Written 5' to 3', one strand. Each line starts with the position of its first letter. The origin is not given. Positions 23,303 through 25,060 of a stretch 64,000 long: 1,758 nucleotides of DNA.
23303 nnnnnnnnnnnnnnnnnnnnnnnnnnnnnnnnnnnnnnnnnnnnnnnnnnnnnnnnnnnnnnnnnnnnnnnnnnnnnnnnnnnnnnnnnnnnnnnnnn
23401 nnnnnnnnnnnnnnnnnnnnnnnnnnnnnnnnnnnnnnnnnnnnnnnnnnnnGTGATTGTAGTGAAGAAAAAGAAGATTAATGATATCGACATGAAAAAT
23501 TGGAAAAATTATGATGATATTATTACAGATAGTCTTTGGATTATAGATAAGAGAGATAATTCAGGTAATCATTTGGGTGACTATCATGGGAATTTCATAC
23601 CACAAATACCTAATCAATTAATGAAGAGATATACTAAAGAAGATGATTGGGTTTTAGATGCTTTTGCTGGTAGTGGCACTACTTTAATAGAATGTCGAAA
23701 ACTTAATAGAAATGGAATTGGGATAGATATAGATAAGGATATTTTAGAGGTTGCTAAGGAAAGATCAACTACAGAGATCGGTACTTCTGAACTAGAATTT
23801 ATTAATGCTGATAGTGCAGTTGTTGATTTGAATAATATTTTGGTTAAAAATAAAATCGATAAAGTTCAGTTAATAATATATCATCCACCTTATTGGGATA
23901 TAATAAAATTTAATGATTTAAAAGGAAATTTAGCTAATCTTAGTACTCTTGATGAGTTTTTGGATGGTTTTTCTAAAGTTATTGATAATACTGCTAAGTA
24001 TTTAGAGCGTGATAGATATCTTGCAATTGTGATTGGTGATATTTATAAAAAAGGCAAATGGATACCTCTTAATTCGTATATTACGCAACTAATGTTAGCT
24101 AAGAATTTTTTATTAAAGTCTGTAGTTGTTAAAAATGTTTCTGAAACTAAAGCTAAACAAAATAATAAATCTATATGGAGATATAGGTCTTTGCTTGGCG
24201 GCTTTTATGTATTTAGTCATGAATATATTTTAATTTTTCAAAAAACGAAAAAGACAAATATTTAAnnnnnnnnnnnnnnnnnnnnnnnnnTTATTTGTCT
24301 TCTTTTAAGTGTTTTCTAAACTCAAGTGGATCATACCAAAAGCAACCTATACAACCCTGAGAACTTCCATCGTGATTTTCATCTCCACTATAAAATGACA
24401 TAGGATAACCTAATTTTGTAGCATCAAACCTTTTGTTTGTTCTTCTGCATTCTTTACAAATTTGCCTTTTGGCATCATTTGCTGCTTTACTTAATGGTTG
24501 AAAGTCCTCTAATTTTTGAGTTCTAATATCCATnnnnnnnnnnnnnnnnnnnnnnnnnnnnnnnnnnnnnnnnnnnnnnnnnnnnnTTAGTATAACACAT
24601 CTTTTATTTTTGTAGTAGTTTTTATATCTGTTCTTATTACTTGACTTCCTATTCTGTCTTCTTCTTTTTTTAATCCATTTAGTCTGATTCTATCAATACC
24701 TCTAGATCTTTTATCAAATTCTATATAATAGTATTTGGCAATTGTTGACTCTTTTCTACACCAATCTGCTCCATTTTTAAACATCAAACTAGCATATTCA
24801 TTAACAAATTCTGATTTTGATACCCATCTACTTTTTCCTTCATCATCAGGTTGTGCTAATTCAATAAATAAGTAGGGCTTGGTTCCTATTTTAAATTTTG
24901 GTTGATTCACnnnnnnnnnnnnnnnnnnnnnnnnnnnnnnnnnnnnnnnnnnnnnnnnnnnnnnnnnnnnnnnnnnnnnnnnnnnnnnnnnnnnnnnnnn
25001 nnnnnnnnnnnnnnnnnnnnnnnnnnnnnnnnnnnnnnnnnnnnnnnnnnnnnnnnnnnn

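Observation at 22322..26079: Two divergent DNA methyltransferases plus a coupled three-gene operon ending in a PD-(D/E)xK nuclease-like protein: candidate restriction/defense module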

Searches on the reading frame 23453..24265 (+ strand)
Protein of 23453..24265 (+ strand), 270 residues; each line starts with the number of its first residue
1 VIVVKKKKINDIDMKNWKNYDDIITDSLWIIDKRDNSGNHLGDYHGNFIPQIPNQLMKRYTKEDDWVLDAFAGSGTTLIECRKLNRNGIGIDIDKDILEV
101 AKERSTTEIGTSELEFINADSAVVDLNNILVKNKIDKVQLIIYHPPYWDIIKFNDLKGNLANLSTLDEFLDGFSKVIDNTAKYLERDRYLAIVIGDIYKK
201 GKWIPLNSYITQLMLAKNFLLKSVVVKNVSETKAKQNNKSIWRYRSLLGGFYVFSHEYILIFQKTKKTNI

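Call 3: search_protein_families(library=pfam, proteins=[window:23453-24265:+], max_evalue=0.1)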
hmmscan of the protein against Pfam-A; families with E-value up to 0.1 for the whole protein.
window:23453-24265:+ (270 aa): 8 families
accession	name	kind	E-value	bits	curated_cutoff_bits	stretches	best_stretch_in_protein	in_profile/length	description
PF01555.25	N6_N4_Mtase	-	1.1e-27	97.9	26.7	2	18-103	133-221/221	DNA methylase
PF13847.12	Methyltransf_31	-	1.8e-05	24.9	27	1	64-138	4-78/145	Methyltransferase domain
PF13649.12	Methyltransf_25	-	0.00051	21.1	27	1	67-122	1-56/97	Methyltransferase domain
PF01170.24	UPF0020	-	0.0033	17.6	22.3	1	62-151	27-135/197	RMKL-like, methyltransferase domain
PF03602.21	Cons_hypoth95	-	0.0035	17.5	24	1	63-150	41-126/182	Conserved hypothetical protein 95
PF09445.16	Methyltransf_15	-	0.012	15.7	22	1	66-190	3-127/165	RNA cap guanine-N2 methyltransferase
PF12920.12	TcdA_TcdB_pore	-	0.019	13.7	27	1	61-189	495-599/655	TcdA/TcdB pore forming domain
PF02475.24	TRM5-TYW2_MTfase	-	0.099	13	28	0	57-124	30-99/164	TRM5/TYW2 methyltransferase domain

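Call 4: search_protein_families(library=ncbifam, proteins=[window:23453-24265:+], max_evalue=0.1)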
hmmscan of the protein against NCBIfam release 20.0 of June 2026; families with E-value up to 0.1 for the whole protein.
window:23453-24265:+ (270 aa): 21 families
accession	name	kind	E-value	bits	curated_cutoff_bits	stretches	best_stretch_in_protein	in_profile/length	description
NF050803.1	DnaMtaseCcrMCaul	equivalog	4.3e-08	32.5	830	1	51-109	189-251/350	adenine-specific DNA-methyltransferase CcrM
NF008572.0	PRK11524.1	equivalog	8.8e-08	31.6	292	1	47-104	194-255/294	adenine-specific DNA-methyltransferase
NF011529.0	PRK14968.1-3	equivalog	1.3e-06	28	162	1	61-205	32-167/198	putative methyltransferase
NF043040.1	corrin_prot_MT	hypoth_equivalog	2.2e-06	27.3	180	1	50-136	28-112/216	corrinoid protein-associated methyltransferase CpaM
NF010253.0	PRK13699.1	subfamily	4.4e-05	23.3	244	1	55-103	155-203/226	DNA methyltransferase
NF001244.0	PRK00216.1-5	equivalog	6.6e-05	22.3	216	1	61-127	46-115/236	bifunctional demethylmenaquinone methyltransferase/2-methoxy-6-polyprenyl-1,4-benzoquinol methylase UbiE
TIGR01934.1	MenG_MenH_UbiE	subfamily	0.00014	21.2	158.35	1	62-126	38-102/223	ubiquinone/menaquinone biosynthesis methyltransferase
TIGR01177.1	TIGR01177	hypoth_equivalog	0.00017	21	316.55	1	62-149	181-260/330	TIGR01177 family methyltransferase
TIGR03533.1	L3_gln_methyl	equivalog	0.00093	18.6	229.7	1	61-196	119-253/284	50S ribosomal protein L3 N(5)-glutamine methyltransferase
TIGR02085.1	meth_trns_rumB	equivalog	0.0041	16.2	429.5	1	67-149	237-312/374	23S rRNA (uracil(747)-C(5))-methyltransferase RlmC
NF040539.1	AST_met_ArsM_2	exception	0.0046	16.8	240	1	46-107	37-103/262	putative arsinothricin biosynthesis methyltransferase ArsM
NF040538.1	methyl_ArsM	equivalog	0.012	14.7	500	1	59-122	57-126/356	arsinothricin biosynthesis methyltransferase ArsM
TIGR00536.1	hemK_fam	subfamily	0.013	14.5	115.5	1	56-159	109-204/286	HemK family protein methyltransferase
TIGR00479.1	rumA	equivalog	0.017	14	183.55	1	63-123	293-352/432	23S rRNA (uracil(1939)-C(5))-methyltransferase RlmD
NF040850.1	Trm14_Thcoccales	equivalog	0.018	14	480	1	51-180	205-324/365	tRNA (guanine(6)-N2)-methyltransferase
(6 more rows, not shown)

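Call 5: search_protein_families(library=padloc, proteins=[window:23453-24265:+], max_evalue=0.1)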
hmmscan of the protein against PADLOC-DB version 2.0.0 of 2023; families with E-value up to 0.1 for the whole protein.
window:23453-24265:+ (270 aa): 65 families (the best 25 are shown)
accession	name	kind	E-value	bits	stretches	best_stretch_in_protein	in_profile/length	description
PDLC03351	MTase_II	-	1.7e-104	347.7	1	3-265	86-348/348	Type II methyltransferase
PDLC03376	MTase_II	-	1.4e-35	121.3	1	22-264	15-249/249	Type II methyltransferase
PDLC03353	MTase_II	-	2.5e-29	100.6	2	7-106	158-251/260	Type II methyltransferase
PDLC03387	MTase_II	-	2e-22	77.7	2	26-109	200-279/289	Type II methyltransferase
PDLC03350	MTase_II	-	6.4e-22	76.4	2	25-107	218-297/312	Type II methyltransferase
PDLC03371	MTase_II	-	2.5e-16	58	1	16-107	161-254/260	Type II methyltransferase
PDLC03239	MTase_II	-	4e-16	56.8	2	44-135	71-161/442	Type II methyltransferase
PDLC03299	MTase_II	-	1.2e-15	55.8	1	50-106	198-258/296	Type II methyltransferase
PDLC03391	MTase_II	-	5.7e-14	49.6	1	8-151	108-254/381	Type II methyltransferase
PDLC03380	MTase_II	-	8.6e-13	46.2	1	40-118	33-110/393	Type II methyltransferase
PDLC03259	MTase_II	-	8.9e-12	42.5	2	44-107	194-257/423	Type II methyltransferase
PDLC03369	MTase_II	-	1.1e-11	42.2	2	42-95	118-172/532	Type II methyltransferase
PDLC03339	MTase_II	-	3.1e-11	40.7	1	54-112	220-278/399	Type II methyltransferase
PDLC03325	MTase_II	-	4.4e-11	40.2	1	26-146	54-167/426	Type II methyltransferase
PDLC03283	MTase_II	-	8.1e-11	39.8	1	45-109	211-275/352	Type II methyltransferase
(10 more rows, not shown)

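Call 9: search_solved_structures(query=window:23453-24265:+, max_evalue=0.01)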
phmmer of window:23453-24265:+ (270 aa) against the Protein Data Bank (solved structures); distinct sequences matched with E-value up to 0.01: 10.
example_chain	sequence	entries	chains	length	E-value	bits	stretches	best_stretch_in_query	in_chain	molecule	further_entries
2zie_A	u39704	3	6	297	8.1e-15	58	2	37-118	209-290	Putative modification methylase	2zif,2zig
5hek_A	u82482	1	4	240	8.4e-08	35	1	55-105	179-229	Adenine specific DNA methyltransferase (DpnA)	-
5hfj_A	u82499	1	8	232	8.9e-08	34.9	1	55-104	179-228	Adenine specific DNA methyltransferase (DpnA)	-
8s9m_A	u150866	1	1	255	6.8e-05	25.4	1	59-107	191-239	DNA cytosine-N4 methyltransferase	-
8s9n_A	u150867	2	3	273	7.4e-05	25.3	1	59-107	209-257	DNA cytosine-N4 methyltransferase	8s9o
1g60_A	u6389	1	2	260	7.6e-05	25.3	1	55-98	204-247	Adenine-specific Methyltransferase MboIIA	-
1eg2_A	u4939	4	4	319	0.0028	20.1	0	102-149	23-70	MODIFICATION METHYLASE RSRI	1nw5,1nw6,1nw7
6pbd_A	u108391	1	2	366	0.0043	19.6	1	58-107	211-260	Modification methylase CcrMI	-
1nw8_A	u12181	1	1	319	0.0043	19.5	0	102-147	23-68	MODIFICATION METHYLASE RSRI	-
1boo_A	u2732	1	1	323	0.0076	18.7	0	46-98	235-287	PROTEIN (N-4 CYTOSINE-SPECIFIC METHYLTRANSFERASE PVU II)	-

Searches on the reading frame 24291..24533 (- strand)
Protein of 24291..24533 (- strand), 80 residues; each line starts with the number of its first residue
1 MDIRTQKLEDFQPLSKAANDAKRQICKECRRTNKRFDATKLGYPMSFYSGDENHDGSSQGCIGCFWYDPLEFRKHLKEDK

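Call 3: search_protein_families(library=pfam, proteins=[window:24291-24533:-], max_evalue=0.1)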
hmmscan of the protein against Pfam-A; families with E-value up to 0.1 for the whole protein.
window:24291-24533:- (80 aa): 2 families
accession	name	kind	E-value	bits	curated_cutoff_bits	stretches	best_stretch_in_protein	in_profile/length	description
PF05315.17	ICEA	-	5.4e-29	101.8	24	1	2-75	127-200/218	ICEA Protein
PF20847.2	PNM8A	-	0.081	13.5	27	1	3-56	33-86/224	Paraneoplastic antigen 8A protein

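Call 4: search_protein_families(library=ncbifam, proteins=[window:24291-24533:-], max_evalue=0.1)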
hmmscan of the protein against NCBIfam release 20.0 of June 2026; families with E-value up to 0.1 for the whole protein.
window:24291-24533:- (80 aa): 0 families

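Call 5: search_protein_families(library=padloc, proteins=[window:24291-24533:-], max_evalue=0.1)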
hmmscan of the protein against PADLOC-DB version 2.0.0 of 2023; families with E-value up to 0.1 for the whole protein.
window:24291-24533:- (80 aa): 1 family
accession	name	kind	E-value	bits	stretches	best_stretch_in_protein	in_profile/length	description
PDLC03537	REase_II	-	0.00048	18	1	16-76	169-233/244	Type II restriction enzyme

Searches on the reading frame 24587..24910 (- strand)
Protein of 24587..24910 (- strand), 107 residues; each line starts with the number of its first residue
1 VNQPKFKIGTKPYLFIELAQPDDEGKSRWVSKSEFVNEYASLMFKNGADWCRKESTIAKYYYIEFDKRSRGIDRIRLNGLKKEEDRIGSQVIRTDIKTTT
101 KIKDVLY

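Call 3: search_protein_families(library=pfam, proteins=[window:24587-24910:-], max_evalue=0.1)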
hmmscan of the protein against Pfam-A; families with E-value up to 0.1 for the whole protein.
window:24587-24910:- (107 aa): 1 family
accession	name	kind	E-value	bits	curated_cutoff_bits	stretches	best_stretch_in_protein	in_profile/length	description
PF05315.17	ICEA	-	1e-23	84.5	24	1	11-104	2-96/218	ICEA Protein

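Call 4: search_protein_families(library=ncbifam, proteins=[window:24587-24910:-], max_evalue=0.1)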
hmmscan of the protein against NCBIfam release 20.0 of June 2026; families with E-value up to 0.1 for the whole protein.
window:24587-24910:- (107 aa): 0 families

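Call 5: search_protein_families(library=padloc, proteins=[window:24587-24910:-], max_evalue=0.1)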
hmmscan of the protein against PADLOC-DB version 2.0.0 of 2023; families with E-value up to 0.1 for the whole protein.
window:24587-24910:- (107 aa): 0 families
